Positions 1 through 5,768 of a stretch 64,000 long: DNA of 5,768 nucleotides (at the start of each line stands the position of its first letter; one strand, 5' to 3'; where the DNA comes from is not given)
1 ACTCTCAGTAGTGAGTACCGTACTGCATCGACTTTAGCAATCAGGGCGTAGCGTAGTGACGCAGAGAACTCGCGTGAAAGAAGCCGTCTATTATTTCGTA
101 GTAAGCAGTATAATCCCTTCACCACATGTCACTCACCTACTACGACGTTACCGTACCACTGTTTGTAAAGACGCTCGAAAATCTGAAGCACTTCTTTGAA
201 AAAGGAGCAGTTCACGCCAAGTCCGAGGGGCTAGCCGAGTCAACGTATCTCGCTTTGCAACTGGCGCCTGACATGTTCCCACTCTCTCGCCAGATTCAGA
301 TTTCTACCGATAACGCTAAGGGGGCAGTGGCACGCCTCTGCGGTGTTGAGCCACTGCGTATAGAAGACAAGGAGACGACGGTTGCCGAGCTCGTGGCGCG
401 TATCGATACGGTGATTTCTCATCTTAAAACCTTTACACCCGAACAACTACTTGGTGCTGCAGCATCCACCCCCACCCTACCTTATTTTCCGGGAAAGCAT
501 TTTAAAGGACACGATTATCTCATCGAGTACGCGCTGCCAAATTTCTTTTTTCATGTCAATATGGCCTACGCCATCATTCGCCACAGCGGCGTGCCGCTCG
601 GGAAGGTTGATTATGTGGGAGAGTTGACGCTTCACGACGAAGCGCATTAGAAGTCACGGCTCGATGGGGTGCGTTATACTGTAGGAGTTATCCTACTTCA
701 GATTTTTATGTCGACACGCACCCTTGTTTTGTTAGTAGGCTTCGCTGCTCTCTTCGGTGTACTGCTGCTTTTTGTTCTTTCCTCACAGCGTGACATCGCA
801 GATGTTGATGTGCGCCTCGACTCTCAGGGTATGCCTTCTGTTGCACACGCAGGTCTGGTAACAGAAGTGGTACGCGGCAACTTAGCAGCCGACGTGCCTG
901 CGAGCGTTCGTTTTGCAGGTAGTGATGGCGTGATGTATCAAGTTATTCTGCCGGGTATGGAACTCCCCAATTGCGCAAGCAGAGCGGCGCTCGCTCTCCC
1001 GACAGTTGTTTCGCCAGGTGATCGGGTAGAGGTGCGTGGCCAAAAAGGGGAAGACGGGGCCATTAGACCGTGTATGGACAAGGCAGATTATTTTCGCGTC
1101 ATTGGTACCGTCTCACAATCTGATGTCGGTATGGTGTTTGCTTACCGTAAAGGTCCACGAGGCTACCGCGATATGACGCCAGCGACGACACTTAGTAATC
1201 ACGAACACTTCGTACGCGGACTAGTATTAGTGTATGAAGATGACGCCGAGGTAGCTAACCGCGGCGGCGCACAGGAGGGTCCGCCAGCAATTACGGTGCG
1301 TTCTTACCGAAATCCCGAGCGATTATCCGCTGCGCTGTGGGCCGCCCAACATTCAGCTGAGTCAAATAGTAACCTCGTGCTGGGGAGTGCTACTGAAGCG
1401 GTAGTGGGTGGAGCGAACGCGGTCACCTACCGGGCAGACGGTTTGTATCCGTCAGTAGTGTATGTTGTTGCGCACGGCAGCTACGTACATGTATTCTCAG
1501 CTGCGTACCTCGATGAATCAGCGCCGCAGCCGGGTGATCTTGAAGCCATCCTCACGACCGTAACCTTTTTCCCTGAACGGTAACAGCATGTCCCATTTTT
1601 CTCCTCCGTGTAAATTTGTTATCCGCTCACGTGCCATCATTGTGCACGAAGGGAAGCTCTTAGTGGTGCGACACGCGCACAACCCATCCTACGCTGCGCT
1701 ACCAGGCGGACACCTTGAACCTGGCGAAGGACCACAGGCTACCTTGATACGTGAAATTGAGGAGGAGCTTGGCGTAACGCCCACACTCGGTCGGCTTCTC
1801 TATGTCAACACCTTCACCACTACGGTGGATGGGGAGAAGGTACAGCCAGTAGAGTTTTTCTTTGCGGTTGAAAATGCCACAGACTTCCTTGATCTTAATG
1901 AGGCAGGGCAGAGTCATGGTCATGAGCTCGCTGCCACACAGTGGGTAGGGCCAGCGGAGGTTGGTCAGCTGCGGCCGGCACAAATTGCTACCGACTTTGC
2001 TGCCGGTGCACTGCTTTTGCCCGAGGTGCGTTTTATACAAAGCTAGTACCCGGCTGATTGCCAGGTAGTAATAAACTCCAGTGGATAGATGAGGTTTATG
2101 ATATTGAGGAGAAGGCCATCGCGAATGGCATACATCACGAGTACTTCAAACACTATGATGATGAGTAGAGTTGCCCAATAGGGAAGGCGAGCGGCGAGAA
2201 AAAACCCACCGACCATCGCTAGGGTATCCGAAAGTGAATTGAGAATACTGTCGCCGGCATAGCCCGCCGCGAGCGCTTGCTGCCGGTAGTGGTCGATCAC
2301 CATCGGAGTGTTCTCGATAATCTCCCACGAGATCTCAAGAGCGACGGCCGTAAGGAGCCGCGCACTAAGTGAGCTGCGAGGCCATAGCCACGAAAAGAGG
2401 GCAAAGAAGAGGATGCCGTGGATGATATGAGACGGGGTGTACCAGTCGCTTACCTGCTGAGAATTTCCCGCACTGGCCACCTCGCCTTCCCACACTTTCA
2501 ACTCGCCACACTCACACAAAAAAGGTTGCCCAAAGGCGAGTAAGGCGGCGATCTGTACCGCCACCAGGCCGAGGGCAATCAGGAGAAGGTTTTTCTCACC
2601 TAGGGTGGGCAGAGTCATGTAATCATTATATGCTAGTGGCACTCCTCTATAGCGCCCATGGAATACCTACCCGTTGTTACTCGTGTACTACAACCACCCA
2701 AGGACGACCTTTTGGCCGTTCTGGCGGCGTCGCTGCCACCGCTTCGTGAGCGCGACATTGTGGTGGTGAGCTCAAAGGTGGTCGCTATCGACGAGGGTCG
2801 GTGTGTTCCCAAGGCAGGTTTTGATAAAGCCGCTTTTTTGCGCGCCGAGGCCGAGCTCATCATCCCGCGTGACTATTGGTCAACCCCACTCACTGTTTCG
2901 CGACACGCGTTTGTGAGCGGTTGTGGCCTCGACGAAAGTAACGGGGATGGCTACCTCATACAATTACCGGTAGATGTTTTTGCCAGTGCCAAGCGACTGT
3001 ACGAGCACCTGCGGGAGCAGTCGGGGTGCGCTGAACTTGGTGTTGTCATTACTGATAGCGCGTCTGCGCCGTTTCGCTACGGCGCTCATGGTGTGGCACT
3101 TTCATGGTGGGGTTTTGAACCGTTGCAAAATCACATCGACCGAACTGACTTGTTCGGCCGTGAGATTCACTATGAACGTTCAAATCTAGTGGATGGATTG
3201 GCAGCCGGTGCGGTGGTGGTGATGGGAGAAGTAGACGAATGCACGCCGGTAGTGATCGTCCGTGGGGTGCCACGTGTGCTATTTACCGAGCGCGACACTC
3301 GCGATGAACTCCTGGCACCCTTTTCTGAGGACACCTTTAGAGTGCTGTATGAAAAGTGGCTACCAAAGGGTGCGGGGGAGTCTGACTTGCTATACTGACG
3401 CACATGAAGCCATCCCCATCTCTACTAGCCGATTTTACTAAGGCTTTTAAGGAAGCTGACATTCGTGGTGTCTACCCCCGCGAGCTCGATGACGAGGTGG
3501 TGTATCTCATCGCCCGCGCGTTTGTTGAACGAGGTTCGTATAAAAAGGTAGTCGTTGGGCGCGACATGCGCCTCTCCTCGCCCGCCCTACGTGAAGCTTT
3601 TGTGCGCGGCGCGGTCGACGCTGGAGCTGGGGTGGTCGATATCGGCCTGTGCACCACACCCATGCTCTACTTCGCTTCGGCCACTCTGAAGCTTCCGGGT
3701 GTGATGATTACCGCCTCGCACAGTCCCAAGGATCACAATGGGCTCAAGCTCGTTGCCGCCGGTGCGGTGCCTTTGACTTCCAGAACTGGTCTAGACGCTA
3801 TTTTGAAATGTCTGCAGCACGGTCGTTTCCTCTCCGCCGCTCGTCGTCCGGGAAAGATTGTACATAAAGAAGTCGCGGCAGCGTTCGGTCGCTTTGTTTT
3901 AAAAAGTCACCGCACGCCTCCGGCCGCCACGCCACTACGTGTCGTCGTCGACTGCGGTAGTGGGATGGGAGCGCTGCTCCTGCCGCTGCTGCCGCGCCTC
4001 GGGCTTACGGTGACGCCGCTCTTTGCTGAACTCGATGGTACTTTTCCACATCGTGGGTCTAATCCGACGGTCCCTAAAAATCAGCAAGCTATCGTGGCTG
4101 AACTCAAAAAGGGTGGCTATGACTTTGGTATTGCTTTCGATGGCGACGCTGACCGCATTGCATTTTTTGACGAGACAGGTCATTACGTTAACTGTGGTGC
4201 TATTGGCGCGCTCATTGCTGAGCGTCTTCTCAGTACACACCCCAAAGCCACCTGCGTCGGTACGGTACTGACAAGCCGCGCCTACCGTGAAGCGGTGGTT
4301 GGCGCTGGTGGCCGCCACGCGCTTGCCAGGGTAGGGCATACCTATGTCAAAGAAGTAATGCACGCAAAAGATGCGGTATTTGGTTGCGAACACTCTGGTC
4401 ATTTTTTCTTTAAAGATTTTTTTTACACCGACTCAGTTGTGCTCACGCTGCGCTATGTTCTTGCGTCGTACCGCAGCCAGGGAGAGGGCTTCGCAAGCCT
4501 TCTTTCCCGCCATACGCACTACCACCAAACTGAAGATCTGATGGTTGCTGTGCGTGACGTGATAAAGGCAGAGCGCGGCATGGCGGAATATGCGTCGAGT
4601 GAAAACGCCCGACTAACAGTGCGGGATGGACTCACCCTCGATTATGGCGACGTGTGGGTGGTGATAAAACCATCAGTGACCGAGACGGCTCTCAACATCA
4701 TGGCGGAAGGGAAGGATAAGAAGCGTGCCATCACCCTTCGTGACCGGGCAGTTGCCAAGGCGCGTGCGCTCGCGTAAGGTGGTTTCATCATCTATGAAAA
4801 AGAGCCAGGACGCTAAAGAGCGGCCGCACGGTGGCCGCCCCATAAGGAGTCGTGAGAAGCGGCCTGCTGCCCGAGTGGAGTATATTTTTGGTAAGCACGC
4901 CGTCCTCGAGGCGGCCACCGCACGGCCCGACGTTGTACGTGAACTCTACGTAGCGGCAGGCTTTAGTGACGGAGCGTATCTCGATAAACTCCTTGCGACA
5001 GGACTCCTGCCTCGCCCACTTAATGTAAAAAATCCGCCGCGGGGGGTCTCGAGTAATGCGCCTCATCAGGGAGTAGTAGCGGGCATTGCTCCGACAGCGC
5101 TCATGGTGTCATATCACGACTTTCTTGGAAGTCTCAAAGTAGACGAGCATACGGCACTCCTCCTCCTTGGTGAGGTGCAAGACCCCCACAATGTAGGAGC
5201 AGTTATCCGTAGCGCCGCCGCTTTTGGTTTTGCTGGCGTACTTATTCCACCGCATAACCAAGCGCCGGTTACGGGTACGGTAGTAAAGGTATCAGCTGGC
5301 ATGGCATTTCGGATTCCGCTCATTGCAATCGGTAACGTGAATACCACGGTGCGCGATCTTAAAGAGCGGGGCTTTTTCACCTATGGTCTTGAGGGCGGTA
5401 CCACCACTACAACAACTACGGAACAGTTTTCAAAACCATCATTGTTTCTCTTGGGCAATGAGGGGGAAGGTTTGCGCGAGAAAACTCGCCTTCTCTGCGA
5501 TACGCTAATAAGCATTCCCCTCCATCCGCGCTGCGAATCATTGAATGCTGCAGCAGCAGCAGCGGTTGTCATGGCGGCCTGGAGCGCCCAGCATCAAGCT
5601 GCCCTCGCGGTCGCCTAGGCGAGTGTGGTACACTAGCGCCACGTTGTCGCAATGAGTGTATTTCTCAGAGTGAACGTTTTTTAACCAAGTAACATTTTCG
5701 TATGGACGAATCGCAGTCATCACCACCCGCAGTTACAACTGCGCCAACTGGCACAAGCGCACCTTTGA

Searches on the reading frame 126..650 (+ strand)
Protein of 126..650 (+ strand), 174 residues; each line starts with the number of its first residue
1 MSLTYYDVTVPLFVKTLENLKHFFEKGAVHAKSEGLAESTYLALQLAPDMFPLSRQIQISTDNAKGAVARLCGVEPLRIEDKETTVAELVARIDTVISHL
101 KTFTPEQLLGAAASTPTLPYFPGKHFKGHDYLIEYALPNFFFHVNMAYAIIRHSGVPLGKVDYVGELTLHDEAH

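Call 80: search_protein_families(library=pfam, proteins=[window:126-650:+], max_evalue=0.001)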
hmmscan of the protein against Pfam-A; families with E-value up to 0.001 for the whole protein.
window:126-650:+ (174 aa): 1 family
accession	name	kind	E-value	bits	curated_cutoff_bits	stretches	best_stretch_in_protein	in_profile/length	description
PF09351.15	DUF1993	-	6.4e-53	179.5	23.4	1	6-164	2-161/161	Domain of unknown function (DUF1993)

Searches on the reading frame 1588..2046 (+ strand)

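Call 80: search_protein_families(library=pfam, proteins=[window:1588-2046:+], max_evalue=0.001)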
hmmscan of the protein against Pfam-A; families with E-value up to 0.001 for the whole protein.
window:1588-2046:+ (152 aa): 1 family
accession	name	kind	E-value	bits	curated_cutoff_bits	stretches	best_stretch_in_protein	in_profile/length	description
PF00293.34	NUDIX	-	8.8e-19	68.3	21.1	1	15-130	6-122/134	NUDIX domain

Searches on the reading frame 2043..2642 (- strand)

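Call 80: search_protein_families(library=pfam, proteins=[window:2043-2642:-], max_evalue=0.001)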
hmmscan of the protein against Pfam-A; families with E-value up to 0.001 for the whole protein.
window:2043-2642:- (199 aa): 1 family
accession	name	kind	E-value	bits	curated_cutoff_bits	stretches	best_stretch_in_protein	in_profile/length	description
PF10755.14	DUF2585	-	8.2e-68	227.7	25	1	34-197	1-164/164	Protein of unknown function (DUF2585)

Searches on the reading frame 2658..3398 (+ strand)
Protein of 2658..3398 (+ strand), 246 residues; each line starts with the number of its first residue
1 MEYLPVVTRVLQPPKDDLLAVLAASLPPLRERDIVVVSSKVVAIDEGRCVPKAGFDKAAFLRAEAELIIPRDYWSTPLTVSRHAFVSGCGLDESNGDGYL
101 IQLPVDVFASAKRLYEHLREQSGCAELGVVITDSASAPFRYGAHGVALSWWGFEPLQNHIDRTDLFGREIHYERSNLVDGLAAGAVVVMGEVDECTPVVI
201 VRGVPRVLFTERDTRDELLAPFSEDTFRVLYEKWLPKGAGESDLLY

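Call 80: search_protein_families(library=pfam, proteins=[window:2658-3398:+], max_evalue=0.001)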
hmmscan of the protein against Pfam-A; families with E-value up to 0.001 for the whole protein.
window:2658-3398:+ (246 aa): 1 family
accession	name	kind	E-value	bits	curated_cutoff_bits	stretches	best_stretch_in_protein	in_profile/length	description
PF01996.21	F420_ligase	-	1.1e-31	110.5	25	1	14-203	9-218/218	F420-0:Gamma-glutamyl ligase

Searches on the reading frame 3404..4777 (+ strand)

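Call 28: search_protein_families(library=pfam, proteins=[window:3404-4777:+], max_evalue=0.001)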
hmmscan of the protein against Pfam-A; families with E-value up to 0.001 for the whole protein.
window:3404-4777:+ (457 aa): 4 families
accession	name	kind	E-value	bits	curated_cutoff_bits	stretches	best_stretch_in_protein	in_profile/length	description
PF02878.22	PGM_PMM_I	-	2.4e-30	105.5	22.5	1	13-137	2-131/138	Phosphoglucomutase/phosphomannomutase, alpha/beta/alpha domain I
PF02880.22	PGM_PMM_III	-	9.4e-20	71.3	20.7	1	267-369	5-110/115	Phosphoglucomutase/phosphomannomutase, alpha/beta/alpha domain III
PF02879.22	PGM_PMM_II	-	4e-18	66.3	29.3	1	173-259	16-103/103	Phosphoglucomutase/phosphomannomutase, alpha/beta/alpha domain II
PF00408.26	PGM_PMM_IV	-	0.00026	21.4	23.1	1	389-450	21-66/68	Phosphoglucomutase/phosphomannomutase, C-terminal domain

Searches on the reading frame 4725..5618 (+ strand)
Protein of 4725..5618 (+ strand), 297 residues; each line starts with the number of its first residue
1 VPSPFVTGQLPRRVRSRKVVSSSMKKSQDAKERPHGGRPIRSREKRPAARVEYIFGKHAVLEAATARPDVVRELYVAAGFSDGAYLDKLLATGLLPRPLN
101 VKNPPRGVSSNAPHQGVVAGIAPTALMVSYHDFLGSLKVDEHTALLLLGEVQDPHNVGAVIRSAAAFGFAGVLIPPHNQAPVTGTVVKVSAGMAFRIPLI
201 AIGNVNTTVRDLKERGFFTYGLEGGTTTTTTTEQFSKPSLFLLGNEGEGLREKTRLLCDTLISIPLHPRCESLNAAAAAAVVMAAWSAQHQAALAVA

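Call 80: search_protein_families(library=pfam, proteins=[window:4725-5618:+], max_evalue=0.001)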
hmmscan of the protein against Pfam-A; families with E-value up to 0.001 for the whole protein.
window:4725-5618:+ (297 aa): 2 families
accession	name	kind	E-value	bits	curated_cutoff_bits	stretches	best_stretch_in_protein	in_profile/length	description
PF00588.24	SpoU_methylase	-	3.8e-35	121.5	29.7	1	146-283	4-141/142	SpoU rRNA Methylase family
PF08032.17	SpoU_sub_bind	-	9.3e-07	29.5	22.8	1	53-123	1-72/76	RNA 2'-O ribose methyltransferase substrate binding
